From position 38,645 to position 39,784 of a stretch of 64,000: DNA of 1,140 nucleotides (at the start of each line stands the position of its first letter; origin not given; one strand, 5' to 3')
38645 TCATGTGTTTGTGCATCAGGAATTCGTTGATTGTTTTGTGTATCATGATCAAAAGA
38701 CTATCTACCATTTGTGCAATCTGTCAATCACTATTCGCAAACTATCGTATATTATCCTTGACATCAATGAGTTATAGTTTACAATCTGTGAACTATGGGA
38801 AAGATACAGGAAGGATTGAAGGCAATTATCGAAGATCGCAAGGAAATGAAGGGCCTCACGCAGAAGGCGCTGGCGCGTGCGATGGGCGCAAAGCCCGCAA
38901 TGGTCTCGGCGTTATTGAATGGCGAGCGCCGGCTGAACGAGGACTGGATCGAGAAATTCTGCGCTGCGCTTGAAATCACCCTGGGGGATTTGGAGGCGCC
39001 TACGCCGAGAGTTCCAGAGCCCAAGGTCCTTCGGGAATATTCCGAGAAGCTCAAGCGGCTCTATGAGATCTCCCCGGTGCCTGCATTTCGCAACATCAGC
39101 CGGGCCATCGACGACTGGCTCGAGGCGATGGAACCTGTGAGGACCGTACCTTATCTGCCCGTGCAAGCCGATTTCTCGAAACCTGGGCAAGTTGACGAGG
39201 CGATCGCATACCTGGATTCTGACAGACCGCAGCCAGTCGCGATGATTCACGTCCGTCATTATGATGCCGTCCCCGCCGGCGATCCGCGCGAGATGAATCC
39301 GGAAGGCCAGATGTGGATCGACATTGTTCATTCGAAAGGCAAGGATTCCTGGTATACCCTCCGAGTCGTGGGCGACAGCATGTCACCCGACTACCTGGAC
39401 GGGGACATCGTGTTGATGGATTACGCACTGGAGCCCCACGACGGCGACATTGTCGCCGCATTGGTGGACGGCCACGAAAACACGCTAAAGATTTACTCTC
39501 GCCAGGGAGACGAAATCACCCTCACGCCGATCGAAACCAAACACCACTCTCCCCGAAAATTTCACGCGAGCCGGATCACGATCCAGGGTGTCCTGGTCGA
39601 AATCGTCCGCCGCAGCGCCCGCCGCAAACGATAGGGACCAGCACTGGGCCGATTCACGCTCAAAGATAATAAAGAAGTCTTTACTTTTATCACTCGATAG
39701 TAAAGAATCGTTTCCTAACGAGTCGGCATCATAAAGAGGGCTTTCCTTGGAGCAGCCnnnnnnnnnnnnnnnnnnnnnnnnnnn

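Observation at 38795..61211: ~22 kb defence cargo sits in the rexAB-like position directly downstream of, and co-oriented with, the cI-type repressor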

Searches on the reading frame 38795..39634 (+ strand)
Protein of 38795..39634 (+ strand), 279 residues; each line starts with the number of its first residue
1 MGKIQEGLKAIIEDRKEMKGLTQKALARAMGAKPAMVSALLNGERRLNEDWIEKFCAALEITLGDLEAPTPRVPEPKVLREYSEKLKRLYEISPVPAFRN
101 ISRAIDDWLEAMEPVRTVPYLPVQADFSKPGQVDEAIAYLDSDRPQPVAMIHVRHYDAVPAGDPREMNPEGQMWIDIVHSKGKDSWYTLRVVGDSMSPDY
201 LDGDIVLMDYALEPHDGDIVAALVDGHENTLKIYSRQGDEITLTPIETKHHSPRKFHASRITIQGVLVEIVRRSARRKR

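Call 5: search_protein_families(library=pfam, proteins=[window:38795-39634:+], max_evalue=0.01)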
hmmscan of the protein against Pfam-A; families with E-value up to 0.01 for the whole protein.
window:38795-39634:+ (279 aa): 5 families
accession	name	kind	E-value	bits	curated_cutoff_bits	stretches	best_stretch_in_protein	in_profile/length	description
PF00717.28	Peptidase_S24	-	9.8e-19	67.6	23.3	1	160-268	7-116/116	Peptidase S24-like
PF13443.12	HTH_26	-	4.4e-08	33.7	22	1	19-66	9-57/63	Cro/C1-type HTH DNA-binding domain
PF01381.28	HTH_3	-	1.7e-07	31.6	23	1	13-66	3-55/55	Helix-turn-helix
PF13560.12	HTH_31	-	6.6e-07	30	27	1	15-62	9-57/64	Helix-turn-helix domain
PF13744.12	HTH_37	-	0.0076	16.5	27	0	9-44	20-55/80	Helix-turn-helix domain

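Call 15: find_encoding_contigs(protein=window:38795-39634:+, flank=10000, max_places=6)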
Protein window:38795-39634:+ (279 aa): no gene with exactly this product is on record in the collection.

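Call 37: search_protein_families(library=ncbifam, proteins=[window:38795-39634:+], max_evalue=0.01)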
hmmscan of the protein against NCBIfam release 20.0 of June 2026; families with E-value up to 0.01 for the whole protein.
window:38795-39634:+ (279 aa): 5 families
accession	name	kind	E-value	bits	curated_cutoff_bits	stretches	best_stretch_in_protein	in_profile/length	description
TIGR00498.1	lexA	equivalog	5.1e-15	55.6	110.95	1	160-273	87-201/203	transcriptional repressor LexA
NF007621.2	PRK10276.1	subfamily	4.4e-09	36.4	110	1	182-271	25-114/115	translesion error-prone DNA polymerase V autoproteolytic subunit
TIGR03070.1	couple_hipB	subfamily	0.0023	17.8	71.65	1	11-63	6-58/58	type II toxin-antitoxin system Y4mF family antitoxin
TIGR00673.1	cynS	equivalog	0.0039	17.2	113.3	1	9-62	11-63/150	cyanase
TIGR00270.2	TIGR00270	equivalog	0.0043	16.9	110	1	3-65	71-133/159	multiprotein bridging factor aMBF1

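Call 57: find_homologous_proteins(query=window:38795-39634:+, max_evalue=1e-20)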
Query window:38795-39634:+ (279 aa): 85 proteins with E <= 1e-20 among 2148 candidates.
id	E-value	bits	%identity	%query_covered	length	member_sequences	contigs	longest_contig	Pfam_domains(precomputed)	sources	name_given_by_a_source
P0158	7.5e-180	614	97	100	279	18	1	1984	PF00717.29,PF01381.29,PF13443.13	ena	-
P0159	8.5e-179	611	100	97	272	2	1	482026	PF00717.29,PF01381.29,PF13560.13,PF13443.13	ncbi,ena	-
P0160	8.3e-156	535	83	100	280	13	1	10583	PF00717.29,PF01381.29,PF13443.13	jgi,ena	-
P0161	1.4e-135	469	73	97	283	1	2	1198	PF00717.29,PF01381.29,PF13443.13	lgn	-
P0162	2.8e-135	468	74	100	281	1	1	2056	PF00717.29,PF01381.29,PF13560.13,PF13443.13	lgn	-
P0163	2.9e-135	468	73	100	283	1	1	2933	PF00717.29,PF01381.29,PF13443.13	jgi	jgi:SOS-response transcriptional repressor LexA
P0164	3.4e-135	468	73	100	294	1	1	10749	PF00717.29,PF01381.29,PF13560.13,PF13443.13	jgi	jgi:SOS-response transcriptional repressor LexA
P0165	4.5e-135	467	75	100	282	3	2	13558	PF00717.29,PF01381.29,PF13443.13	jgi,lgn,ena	-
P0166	1.2e-133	463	74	100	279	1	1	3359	PF00717.29,PF01381.29,PF13560.13,PF13443.13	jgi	jgi:SOS-response transcriptional repressor LexA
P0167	1.5e-133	462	72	100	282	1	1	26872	PF00717.29,PF01381.29,PF13443.13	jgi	jgi:SOS-response transcriptional repressor LexA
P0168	1.4e-132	459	73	100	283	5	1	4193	PF00717.29,PF01381.29,PF13560.13,PF13443.13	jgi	jgi:SOS-response transcriptional repressor LexA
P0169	1.3e-131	456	73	100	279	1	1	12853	PF00717.29,PF01381.29,PF13560.13,PF13443.13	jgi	jgi:SOS-response transcriptional repressor LexA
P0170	3.0e-131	455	73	100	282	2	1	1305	PF00717.29,PF01381.29,PF13560.13,PF13443.13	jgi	jgi:SOS-response transcriptional repressor LexA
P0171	6.3e-131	454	73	100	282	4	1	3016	PF00717.29,PF01381.29,PF13443.13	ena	-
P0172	1.1e-130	453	72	100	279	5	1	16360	PF00717.29,PF01381.29,PF13560.13,PF13443.13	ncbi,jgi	-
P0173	1.8e-130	452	71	100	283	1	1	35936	PF00717.29,PF01381.29,PF13443.13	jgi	jgi:repressor LexA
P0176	1.6e-126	439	72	98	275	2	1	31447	PF00717.29,PF01381.29,PF13560.13,PF13443.13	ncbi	-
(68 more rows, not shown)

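Call 58: find_encoding_contigs(protein=P0173, flank=10000, max_places=2)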
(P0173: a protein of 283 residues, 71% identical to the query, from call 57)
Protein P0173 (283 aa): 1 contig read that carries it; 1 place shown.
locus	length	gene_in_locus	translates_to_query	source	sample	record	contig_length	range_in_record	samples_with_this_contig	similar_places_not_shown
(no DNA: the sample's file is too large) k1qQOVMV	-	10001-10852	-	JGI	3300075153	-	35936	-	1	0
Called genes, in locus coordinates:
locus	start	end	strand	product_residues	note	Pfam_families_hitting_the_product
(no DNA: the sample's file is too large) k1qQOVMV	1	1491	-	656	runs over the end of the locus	PF00270:DEAD, PF04851:ResIII (faint), PF06733:DEAD_2 (faint), PF13307:Helicase_C_2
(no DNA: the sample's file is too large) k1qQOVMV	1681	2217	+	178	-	PF28549:NDPSase_N (faint), PF00293:NUDIX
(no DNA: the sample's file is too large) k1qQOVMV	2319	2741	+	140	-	-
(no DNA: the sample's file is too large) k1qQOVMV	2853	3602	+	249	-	PF00849:PseudoU_synth_2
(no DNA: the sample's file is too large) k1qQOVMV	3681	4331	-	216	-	PF00702:Hydrolase, PF13419:HAD_2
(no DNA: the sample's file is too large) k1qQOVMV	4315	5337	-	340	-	PF01171:ATP_bind_3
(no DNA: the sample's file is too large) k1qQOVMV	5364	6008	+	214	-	PF00753:Lactamase_B, PF12706:Lactamase_B_2, PF23023:Anti-Pycsar_Apyc1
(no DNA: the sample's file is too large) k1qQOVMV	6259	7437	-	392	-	PF14659:Phage_int_SAM_3 (weak), PF22022:Phage_int_M (weak), PF00589:Phage_integrase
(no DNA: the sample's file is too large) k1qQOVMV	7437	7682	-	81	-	-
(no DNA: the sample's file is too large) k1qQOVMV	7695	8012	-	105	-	-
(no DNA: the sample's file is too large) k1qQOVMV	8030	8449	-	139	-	-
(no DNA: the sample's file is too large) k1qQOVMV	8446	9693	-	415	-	PF13479:AAA_24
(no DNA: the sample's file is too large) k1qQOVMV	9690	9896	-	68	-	PF01381:HTH_3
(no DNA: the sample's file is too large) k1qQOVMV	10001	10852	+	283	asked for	PF01381:HTH_3, PF13443:HTH_26 (weak), PF00717:Peptidase_S24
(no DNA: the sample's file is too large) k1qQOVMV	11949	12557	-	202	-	PF03848:TehB, PF05175:MTS (weak), PF13489:Methyltransf_23 (weak), PF13847:Methyltransf_31, PF08241:Methyltransf_11, PF13649:Methyltransf_25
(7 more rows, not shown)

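Call 59: find_encoding_contigs(protein=P0176, flank=10000, max_places=2)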
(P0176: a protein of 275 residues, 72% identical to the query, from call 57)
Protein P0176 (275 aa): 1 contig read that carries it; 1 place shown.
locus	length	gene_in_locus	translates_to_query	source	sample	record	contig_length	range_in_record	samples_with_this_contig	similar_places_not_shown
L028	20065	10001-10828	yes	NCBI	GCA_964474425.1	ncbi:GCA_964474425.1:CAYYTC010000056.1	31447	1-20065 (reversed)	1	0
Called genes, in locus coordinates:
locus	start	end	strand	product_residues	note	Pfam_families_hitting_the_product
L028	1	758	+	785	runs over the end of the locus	PF01315:Ald_Xan_dh_C, PF02738:MoCoBD_1, PF20256:MoCoBD_2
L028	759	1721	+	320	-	PF00941:FAD_binding_5, PF03450:CO_deh_flav_C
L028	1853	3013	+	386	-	-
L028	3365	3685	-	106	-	-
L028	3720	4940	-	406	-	PF07690:MFS_1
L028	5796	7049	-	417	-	-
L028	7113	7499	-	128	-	PF24696:UGSC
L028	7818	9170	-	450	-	PF07690:MFS_1, PF13347:MFS_2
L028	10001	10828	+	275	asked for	PF13560:HTH_31 (weak), PF01381:HTH_3, PF13443:HTH_26 (weak), PF00717:Peptidase_S24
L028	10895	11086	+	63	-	-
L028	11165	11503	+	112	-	PF13744:HTH_37 (weak), PF13560:HTH_31, PF01381:HTH_3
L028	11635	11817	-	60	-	-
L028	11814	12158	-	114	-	PF06414:Zeta_toxin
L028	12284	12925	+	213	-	-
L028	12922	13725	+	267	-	PF08843:AbiEii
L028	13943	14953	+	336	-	PF01661:Macro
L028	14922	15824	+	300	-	PF02146:SIR2 (weak)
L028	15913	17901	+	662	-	PF00890:FAD_binding_2, PF01134:GIDA (faint), PF01266:DAO, PF07992:Pyr_redox_2 (weak), PF12831:FAD_oxidored (weak)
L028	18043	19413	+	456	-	PF00890:FAD_binding_2 (weak), PF01134:GIDA (weak), PF01266:DAO, PF12831:FAD_oxidored, PF13450:NAD_binding_8 (weak)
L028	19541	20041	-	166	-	-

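Call 60: find_encoding_contigs(protein=P0167, flank=10000, max_places=2)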
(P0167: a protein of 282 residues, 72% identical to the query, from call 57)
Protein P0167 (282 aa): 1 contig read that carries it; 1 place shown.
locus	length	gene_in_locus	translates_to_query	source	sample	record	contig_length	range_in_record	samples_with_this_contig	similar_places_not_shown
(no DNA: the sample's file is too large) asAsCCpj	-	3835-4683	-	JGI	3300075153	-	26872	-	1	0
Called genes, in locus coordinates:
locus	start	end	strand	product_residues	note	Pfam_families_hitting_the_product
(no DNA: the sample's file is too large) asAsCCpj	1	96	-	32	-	?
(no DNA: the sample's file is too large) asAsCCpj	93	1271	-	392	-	PF14659:Phage_int_SAM_3 (weak), PF22022:Phage_int_M (faint), PF00589:Phage_integrase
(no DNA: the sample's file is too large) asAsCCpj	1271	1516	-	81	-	-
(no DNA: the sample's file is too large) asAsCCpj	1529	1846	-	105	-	-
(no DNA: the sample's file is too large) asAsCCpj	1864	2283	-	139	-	-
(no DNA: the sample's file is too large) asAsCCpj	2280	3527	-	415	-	PF13479:AAA_24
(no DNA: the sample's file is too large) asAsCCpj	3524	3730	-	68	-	PF01381:HTH_3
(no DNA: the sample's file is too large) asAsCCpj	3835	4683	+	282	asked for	PF01381:HTH_3, PF13443:HTH_26 (weak), PF00717:Peptidase_S24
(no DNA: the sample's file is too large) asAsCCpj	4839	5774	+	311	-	PF13391:HNH_2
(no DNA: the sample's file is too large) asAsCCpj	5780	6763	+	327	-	PF13391:HNH_2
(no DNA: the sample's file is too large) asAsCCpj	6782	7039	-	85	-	-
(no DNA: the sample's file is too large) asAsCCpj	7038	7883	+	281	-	-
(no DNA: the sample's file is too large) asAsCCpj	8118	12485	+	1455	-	PF02384:N6_Mtase (faint), PF07669:Eco57I, PF12950:TaqI_C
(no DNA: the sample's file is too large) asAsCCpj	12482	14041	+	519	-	PF02463:SMC_N (faint)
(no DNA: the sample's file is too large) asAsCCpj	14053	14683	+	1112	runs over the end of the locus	PF13091:PLDc_2, PF00176:SNF2-rel_dom (faint), PF00271:Helicase_C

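Call 80: find_related_loci(query=A4, collection=metagenome_contigs, flank=10000)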
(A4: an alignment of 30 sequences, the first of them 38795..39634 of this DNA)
Query A4 (279 aa) in metagenome_contigs; peptide patterns used: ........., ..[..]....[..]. (x = any residue, [..] = any of these).
600 stretches matched a pattern (row limit reached: there are more); 522 encode a relative of the query (tblastn E <= 1e-3); the best 80 are kept; 80 distinct loci.
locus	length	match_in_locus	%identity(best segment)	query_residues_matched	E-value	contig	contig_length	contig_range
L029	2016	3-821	54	6-273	5e-99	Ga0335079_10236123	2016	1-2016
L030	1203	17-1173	76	74-279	2e-66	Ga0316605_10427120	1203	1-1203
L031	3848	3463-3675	77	205-275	1e-29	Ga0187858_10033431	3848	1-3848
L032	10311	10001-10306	52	150-250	2e-29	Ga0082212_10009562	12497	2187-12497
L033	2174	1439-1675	54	197-275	3e-23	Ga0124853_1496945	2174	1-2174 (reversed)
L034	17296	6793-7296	34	103-274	4e-18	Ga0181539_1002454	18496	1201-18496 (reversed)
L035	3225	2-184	55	212-273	8e-18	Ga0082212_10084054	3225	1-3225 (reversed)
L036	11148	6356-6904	31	93-274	1e-17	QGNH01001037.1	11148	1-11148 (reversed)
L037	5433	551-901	39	158-272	1e-17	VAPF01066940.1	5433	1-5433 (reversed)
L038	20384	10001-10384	37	150-275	3e-17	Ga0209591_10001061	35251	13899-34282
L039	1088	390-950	33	89-274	1e-17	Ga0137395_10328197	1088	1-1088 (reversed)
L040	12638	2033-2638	32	69-274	2e-16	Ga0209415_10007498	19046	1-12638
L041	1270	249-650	37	140-274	5e-16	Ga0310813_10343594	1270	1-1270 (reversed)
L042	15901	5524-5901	41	156-279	1e-15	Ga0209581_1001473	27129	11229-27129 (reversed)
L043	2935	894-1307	38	147-279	8e-16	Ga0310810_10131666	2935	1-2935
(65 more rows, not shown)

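Call 83: find_related_loci(query=A4, collection=viral_contigs, flank=10000)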
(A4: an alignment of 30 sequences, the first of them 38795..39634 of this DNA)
Query A4 (279 aa) in viral_contigs; peptide patterns used: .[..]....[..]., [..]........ (x = any residue, [..] = any of these).
98 stretches matched a pattern; 1 encode a relative of the query (tblastn E <= 1e-3); 1 distinct loci.
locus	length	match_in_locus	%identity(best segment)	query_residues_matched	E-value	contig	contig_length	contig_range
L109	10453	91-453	34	159-272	5e-9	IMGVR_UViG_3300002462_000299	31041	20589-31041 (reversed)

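Call 85: find_encoding_contigs(protein=P0160, flank=10000, max_places=3)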
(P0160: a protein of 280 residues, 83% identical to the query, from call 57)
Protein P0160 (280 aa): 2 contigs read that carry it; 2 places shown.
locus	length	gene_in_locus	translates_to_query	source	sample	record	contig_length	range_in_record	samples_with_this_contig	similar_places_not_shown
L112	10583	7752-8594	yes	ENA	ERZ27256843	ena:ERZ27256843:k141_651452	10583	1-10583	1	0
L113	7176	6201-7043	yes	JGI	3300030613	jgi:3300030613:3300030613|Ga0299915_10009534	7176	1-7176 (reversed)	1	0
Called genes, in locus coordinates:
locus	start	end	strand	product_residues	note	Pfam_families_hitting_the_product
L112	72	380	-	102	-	PF12833:HTH_18 (weak)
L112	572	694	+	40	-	-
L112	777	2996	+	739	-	PF13565:HTH_32 (weak)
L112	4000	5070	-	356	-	PF00589:Phage_integrase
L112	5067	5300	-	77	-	-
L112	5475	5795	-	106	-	-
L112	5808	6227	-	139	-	-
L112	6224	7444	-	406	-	PF13479:AAA_24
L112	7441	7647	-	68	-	PF01381:HTH_3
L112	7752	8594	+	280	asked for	PF01381:HTH_3 (weak), PF13443:HTH_26, PF00717:Peptidase_S24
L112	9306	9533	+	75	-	-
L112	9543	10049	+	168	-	-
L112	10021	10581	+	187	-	?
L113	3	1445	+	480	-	?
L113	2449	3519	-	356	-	PF00589:Phage_integrase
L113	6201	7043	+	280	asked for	PF01381:HTH_3 (weak), PF13443:HTH_26, PF00717:Peptidase_S24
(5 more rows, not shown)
